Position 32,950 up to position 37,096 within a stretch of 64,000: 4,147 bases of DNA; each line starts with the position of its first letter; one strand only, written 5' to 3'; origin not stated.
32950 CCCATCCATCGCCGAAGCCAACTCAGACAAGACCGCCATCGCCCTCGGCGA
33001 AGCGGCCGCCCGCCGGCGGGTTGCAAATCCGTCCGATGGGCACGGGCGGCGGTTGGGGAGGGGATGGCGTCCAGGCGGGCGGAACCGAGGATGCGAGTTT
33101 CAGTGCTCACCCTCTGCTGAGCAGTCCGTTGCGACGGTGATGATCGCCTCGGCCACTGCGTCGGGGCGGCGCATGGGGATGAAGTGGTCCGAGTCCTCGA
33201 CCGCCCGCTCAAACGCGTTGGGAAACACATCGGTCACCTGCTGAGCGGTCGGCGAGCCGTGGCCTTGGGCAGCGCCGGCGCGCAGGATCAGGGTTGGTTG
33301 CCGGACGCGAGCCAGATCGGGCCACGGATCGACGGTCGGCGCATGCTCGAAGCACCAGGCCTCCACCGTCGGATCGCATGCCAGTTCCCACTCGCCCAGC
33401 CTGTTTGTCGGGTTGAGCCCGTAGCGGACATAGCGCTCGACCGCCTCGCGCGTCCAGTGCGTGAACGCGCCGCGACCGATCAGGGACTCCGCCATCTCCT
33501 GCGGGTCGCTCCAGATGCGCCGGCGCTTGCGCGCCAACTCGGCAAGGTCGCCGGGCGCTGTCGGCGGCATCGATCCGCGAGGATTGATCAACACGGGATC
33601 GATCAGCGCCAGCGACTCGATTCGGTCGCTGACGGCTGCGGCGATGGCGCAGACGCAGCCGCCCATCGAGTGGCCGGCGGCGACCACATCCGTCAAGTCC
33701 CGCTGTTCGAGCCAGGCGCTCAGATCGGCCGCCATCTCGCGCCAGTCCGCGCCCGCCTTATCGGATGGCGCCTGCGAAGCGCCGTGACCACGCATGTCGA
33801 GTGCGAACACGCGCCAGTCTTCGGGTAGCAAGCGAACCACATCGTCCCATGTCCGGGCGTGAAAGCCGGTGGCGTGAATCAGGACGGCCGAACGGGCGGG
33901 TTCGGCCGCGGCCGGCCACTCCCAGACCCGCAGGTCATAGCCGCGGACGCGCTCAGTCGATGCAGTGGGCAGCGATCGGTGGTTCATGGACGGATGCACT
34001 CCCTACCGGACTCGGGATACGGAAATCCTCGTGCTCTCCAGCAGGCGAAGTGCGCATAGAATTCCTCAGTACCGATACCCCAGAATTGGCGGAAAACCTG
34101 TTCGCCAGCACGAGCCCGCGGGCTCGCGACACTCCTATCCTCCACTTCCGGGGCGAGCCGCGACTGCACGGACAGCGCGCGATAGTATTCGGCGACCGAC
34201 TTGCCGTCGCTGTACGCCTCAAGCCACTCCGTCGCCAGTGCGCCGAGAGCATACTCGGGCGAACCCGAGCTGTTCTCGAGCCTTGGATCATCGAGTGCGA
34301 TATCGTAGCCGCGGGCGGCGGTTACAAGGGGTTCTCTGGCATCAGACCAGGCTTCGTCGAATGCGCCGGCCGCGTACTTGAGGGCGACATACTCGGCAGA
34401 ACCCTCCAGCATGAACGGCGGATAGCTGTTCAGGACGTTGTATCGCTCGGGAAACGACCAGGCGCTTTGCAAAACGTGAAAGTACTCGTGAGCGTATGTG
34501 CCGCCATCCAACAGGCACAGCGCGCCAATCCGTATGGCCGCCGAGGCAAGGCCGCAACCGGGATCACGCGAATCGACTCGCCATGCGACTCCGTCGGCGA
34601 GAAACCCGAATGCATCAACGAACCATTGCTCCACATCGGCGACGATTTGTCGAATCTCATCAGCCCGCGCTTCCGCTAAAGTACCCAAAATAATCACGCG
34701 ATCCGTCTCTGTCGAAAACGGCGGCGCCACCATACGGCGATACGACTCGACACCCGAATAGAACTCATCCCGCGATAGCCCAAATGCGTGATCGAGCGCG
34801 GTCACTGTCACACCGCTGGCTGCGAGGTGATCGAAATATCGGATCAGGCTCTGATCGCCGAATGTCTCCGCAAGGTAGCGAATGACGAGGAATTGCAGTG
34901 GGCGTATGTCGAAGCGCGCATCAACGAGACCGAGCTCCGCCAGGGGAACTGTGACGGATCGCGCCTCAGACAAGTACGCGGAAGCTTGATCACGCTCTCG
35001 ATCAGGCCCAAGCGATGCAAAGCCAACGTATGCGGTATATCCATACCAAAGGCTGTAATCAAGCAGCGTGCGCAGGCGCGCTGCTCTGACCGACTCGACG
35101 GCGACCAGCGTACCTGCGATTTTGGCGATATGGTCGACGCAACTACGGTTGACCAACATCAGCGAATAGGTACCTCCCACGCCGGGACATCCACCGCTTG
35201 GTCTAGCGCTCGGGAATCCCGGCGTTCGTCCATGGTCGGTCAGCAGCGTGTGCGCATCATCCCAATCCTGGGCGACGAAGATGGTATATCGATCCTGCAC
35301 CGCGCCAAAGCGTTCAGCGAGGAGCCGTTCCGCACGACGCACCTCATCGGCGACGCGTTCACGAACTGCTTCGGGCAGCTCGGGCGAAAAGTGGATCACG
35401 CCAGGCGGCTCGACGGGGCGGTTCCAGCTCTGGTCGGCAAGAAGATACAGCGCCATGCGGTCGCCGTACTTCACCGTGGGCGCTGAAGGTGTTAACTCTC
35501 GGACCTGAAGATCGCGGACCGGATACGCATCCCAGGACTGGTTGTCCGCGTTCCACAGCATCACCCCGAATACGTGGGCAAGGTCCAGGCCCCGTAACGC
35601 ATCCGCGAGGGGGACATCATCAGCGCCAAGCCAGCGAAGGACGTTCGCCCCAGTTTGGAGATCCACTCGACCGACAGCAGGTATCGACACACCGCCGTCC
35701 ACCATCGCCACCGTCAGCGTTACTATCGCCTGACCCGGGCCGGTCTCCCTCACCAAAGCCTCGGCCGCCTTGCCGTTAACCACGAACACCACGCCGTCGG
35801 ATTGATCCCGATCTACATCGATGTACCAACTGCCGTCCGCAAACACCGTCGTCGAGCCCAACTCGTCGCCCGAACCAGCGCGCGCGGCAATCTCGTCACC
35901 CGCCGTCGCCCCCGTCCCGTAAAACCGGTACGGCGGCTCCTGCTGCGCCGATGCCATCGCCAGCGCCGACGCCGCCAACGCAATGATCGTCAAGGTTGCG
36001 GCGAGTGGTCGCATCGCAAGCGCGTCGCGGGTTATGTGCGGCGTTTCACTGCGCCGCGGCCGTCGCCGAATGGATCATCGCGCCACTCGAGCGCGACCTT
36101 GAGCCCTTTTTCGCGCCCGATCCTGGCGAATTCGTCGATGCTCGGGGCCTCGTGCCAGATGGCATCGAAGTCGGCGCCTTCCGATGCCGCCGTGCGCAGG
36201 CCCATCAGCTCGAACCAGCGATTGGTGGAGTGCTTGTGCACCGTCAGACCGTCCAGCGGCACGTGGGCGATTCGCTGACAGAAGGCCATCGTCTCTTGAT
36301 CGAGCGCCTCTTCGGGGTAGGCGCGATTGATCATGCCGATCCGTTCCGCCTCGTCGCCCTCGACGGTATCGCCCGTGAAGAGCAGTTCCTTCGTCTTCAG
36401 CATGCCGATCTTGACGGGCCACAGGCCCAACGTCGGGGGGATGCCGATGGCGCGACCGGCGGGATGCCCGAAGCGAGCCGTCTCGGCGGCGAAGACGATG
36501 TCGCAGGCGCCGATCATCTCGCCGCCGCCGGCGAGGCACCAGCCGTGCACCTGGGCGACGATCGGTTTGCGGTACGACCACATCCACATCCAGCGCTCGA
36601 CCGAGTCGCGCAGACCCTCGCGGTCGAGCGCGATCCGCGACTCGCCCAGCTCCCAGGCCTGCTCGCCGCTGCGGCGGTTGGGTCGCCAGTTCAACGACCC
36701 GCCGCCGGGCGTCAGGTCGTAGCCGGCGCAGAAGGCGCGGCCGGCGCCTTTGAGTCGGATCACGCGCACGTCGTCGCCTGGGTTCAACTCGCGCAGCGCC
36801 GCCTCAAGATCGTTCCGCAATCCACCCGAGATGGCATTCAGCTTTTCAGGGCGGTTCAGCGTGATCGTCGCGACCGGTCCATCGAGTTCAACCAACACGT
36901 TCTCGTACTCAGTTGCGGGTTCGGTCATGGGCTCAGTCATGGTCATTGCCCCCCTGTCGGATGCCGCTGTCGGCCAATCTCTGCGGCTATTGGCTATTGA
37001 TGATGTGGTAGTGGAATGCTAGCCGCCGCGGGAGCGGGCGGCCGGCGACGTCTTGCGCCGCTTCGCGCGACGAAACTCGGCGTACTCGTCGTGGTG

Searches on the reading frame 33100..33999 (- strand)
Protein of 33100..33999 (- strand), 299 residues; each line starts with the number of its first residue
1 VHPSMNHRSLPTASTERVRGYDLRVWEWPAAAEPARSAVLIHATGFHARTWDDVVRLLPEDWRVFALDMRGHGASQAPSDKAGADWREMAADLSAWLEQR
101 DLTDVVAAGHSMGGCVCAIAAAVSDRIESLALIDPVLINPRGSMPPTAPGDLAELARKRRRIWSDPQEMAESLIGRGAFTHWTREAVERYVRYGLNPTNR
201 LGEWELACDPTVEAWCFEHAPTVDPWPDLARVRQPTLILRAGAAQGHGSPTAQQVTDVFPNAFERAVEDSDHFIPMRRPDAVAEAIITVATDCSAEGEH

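Call 3: search_protein_families(library=pfam, proteins=[window:33100-33999:-], max_evalue=1)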
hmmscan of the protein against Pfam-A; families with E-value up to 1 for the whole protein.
window:33100-33999:- (299 aa): 9 families
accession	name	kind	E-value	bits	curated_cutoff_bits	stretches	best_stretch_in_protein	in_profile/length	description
PF12697.13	Abhydrolase_6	-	4.4e-23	83.5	26.3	1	39-285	2-217/217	Alpha/beta hydrolase family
PF00561.26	Abhydrolase_1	-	3.5e-19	69.9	25.8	1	40-276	5-242/245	alpha/beta hydrolase fold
PF12146.15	Hydrolase_4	-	4.2e-11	43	27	1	33-143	2-118/239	Serine aminopeptidase, S33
PF00975.26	Thioesterase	-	6.4e-06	27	26.4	1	43-287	9-223/226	Thioesterase domain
PF01764.32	Lipase_3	-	0.0058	17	22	1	87-123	47-83/140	Lipase (class 3)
PF05448.18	AXE1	-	0.014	14.6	21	1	92-138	165-211/321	Acetyl xylan esterase (AXE1)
PF12695.13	Abhydrolase_5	-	0.065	13.5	27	1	99-132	53-86/164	Alpha/beta hydrolase family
PF07819.20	PGAP1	-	0.078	13.1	24.3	1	99-125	87-113/233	PGAP1-like alpha/beta domain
PF20408.4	Abhydrolase_11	-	0.21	11.7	27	1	77-123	52-96/193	Alpha/beta hydrolase domain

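Call 38: find_homologous_proteins(query=window:33100-33999:-, max_evalue=1e-20)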
Query window:33100-33999:- (299 aa): 151 proteins with E <= 1e-20 among 6597 candidates; the best 120 are listed.
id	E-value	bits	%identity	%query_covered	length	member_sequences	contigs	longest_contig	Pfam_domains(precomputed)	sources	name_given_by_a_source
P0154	4.8e-198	675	100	99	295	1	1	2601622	PF12697.14,PF00561.27,PF00975.27,PF12146.16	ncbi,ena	-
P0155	4.4e-166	570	85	97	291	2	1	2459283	PF12697.14,PF00561.27,PF12146.16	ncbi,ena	-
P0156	2.5e-159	547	81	97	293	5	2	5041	PF12697.14,PF00561.27,PF00975.27,PF12146.16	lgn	-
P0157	2.9e-158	544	83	96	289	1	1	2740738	PF12697.14,PF00561.27,PF00975.27,PF12146.16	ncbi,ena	-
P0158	3.8e-158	544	81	97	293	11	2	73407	PF12697.14,PF00561.27,PF00975.27,PF12146.16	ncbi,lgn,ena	-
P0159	5.1e-158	543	81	96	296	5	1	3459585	PF12697.14,PF00561.27,PF12146.16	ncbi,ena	-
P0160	2.1e-156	538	79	97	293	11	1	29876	PF12697.14,PF00561.27,PF00975.27,PF12146.16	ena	-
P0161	4.0e-156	537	78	97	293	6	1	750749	PF12697.14,PF00561.27,PF12146.16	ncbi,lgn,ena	-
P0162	2.3e-155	534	79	97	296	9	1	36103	PF12697.14,PF00561.27,PF12146.16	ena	-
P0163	4.2e-155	534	80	97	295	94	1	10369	PF12697.14,PF00561.27,PF12146.16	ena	-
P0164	7.8e-155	533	80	96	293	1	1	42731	PF12697.14,PF00561.27,PF12146.16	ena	-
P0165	1.2e-154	532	78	97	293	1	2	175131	PF12697.14,PF00561.27,PF12146.16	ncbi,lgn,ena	-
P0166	1.4e-154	532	80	96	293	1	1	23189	PF12697.14,PF00561.27,PF12146.16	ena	-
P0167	3.1e-153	527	78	97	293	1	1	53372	PF12697.14,PF00561.27,PF12146.16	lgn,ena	-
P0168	3.4e-153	527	77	98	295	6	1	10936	PF12697.14,PF00561.27,PF00975.27,PF12146.16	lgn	-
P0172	1.8e-150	518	78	97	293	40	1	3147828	PF12697.14,PF00561.27,PF12146.16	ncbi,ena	-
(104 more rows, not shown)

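Call 39: find_encoding_contigs(protein=P0154, flank=6000, max_places=2)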
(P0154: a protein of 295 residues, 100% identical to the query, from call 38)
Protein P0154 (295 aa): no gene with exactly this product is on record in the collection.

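Call 40: find_encoding_contigs(protein=P0155, flank=10000, max_places=2)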
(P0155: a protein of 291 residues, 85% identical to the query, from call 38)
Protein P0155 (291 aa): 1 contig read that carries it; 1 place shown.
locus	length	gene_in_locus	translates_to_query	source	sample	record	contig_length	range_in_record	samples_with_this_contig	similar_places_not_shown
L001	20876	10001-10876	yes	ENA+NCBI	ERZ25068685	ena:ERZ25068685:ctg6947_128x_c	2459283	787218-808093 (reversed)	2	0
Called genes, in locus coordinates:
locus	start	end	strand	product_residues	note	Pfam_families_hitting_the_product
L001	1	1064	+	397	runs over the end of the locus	PF13167:GTP-bdg_N, PF16360:GTP-bdg_M, PF03193:RsgA_GTPase (faint), PF00009:GTP_EFTU (faint), PF01926:MMR_HSR1, PF02421:FeoB_N (weak)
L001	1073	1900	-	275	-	PF01343:Peptidase_S49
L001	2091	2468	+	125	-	PF00355:Rieske, PF13806:Rieske_2, PF22543:Rieske_4 (weak)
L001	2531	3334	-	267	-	PF00106:adh_short, PF08659:KR, PF23441:SDR, PF13561:adh_short_C2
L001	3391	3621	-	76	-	-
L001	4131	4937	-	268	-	PF00378:ECH_1, PF16113:ECH_2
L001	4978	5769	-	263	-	PF00106:adh_short, PF08659:KR, PF13561:adh_short_C2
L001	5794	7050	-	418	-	PF07690:MFS_1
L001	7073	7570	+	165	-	PF01242:PTPS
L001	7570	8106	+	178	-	PF03358:FMN_red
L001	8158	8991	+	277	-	PF00226:DnaJ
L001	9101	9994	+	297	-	PF00378:ECH_1, PF16113:ECH_2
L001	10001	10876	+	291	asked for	PF12146:Hydrolase_4, PF00561:Abhydrolase_1, PF12697:Abhydrolase_6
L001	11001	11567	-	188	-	PF12867:DinB_2, PF11716:MDMPI_N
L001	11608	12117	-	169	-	PF01613:Flavin_Reduct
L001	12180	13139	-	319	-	PF19328:DAP_DH_C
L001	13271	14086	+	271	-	PF13489:Methyltransf_23 (weak), PF08241:Methyltransf_11 (weak), PF08242:Methyltransf_12 (weak), PF13649:Methyltransf_25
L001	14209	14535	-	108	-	PF07978:NIPSNAP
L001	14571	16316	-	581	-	PF02129:Peptidase_S15, PF08530:PepX_C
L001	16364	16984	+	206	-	PF01106:NifU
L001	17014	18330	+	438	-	PF02310:B12-binding (faint), PF04055:Radical_SAM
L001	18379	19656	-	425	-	PF01555:N6_N4_Mtase, PF01844:HNH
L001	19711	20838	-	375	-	PF00850:Hist_deacetyl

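Call 41: find_encoding_contigs(protein=P0157, flank=10000, max_places=2)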
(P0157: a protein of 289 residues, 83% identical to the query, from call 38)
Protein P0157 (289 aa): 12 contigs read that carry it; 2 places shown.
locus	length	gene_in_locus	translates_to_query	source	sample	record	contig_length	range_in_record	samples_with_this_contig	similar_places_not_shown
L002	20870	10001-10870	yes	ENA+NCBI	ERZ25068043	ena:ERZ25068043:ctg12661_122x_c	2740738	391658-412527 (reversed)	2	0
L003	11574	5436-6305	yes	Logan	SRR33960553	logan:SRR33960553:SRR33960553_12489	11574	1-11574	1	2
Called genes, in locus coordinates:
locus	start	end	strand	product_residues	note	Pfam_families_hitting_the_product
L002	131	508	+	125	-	PF00355:Rieske, PF13806:Rieske_2, PF22543:Rieske_4 (weak)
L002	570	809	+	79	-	PF01954:AF2212-like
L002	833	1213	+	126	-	PF01850:PIN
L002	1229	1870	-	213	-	PF05685:Uma2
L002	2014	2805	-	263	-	PF00106:adh_short, PF08659:KR, PF23441:SDR, PF13561:adh_short_C2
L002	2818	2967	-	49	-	PF13561:adh_short_C2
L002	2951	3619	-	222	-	PF00106:adh_short, PF08659:KR, PF13561:adh_short_C2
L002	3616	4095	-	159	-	PF05685:Uma2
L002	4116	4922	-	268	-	PF00378:ECH_1, PF16113:ECH_2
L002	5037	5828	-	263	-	PF00106:adh_short, PF08659:KR, PF13561:adh_short_C2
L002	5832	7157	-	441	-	PF07690:MFS_1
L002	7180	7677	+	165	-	PF01242:PTPS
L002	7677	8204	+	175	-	PF03358:FMN_red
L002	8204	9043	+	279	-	PF00226:DnaJ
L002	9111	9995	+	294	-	PF00378:ECH_1, PF16113:ECH_2, PF00378:ECH_1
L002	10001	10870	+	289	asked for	PF12146:Hydrolase_4, PF00561:Abhydrolase_1, PF00975:Thioesterase (weak), PF12697:Abhydrolase_6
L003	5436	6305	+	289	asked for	PF12146:Hydrolase_4, PF00561:Abhydrolase_1, PF00975:Thioesterase (weak), PF12697:Abhydrolase_6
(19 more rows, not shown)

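Call 66: find_encoding_contigs(protein=P0159, flank=10000, max_places=1)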
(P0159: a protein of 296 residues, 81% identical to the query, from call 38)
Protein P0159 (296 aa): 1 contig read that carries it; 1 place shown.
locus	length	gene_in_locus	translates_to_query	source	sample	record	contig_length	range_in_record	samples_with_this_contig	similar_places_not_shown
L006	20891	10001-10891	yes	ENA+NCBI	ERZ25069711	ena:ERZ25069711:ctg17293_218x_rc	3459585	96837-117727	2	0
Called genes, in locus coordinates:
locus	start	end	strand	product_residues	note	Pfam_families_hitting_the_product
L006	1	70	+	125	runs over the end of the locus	PF00355:Rieske, PF13806:Rieske_2, PF22543:Rieske_4 (weak)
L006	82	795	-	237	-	PF05685:Uma2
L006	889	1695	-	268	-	PF00378:ECH_1, PF16113:ECH_2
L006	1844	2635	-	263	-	PF00106:adh_short, PF08659:KR, PF13561:adh_short_C2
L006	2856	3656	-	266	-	PF00106:adh_short, PF08659:KR, PF13561:adh_short_C2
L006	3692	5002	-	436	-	PF07690:MFS_1, PF12832:MFS_1_like (faint), PF07690:MFS_1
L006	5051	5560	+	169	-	PF01242:PTPS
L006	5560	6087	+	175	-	PF03358:FMN_red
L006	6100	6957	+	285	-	PF01936:NYN, PF12872:OST-HTH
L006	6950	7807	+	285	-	PF00226:DnaJ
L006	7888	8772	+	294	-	PF00378:ECH_1, PF16113:ECH_2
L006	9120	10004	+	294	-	PF00378:ECH_1, PF16113:ECH_2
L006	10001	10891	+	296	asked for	PF00561:Abhydrolase_1, PF12146:Hydrolase_4, PF12697:Abhydrolase_6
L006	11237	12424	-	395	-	-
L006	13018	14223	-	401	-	PF02515:CoA_transf_3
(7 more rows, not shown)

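Call 67: find_encoding_contigs(protein=P0172, flank=10000, max_places=1)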
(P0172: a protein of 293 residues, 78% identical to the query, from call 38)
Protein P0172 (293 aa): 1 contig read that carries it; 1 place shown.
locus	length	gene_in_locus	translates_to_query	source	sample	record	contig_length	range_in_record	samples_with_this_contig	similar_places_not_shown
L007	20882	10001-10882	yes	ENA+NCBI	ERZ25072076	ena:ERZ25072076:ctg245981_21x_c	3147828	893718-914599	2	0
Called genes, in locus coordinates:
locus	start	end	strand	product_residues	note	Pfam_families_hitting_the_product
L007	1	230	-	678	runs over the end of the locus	-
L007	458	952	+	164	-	PF01613:Flavin_Reduct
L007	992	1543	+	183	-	PF11716:MDMPI_N, PF12867:DinB_2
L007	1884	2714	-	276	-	PF01343:Peptidase_S49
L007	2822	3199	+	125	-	PF00355:Rieske, PF13806:Rieske_2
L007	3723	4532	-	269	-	PF00378:ECH_1, PF16113:ECH_2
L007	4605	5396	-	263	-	PF00106:adh_short, PF08659:KR, PF23441:SDR (weak), PF13561:adh_short_C2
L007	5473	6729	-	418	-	PF07690:MFS_1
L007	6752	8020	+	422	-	-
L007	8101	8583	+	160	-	PF01242:PTPS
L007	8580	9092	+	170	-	PF03358:FMN_red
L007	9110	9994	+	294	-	PF00378:ECH_1, PF16113:ECH_2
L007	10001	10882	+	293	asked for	PF12146:Hydrolase_4, PF00561:Abhydrolase_1, PF12697:Abhydrolase_6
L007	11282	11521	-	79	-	PF09386:ParD (weak), PF22513:FitA-like_RHH (weak)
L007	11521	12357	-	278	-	PF04055:Radical_SAM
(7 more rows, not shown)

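Call 72: search_protein_families(library=padloc, proteins=[window:33100-33999:-], max_evalue=0.01)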
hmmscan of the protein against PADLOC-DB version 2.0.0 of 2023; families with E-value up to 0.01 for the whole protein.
window:33100-33999:- (299 aa): 0 families

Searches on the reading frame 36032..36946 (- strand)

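Call 26: search_protein_families(library=pfam, proteins=[window:36032-36946:-], max_evalue=0.01)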
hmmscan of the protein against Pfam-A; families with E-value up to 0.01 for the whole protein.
window:36032-36946:- (304 aa): 2 families
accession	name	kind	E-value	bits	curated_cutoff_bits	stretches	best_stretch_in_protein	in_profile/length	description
PF00378.25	ECH_1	-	1e-36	127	27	2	115-260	77-224/251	Enoyl-CoA hydratase/isomerase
PF16113.10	ECH_2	-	7e-17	62.4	27.2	1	26-217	2-179/335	Enoyl-CoA hydratase/isomerase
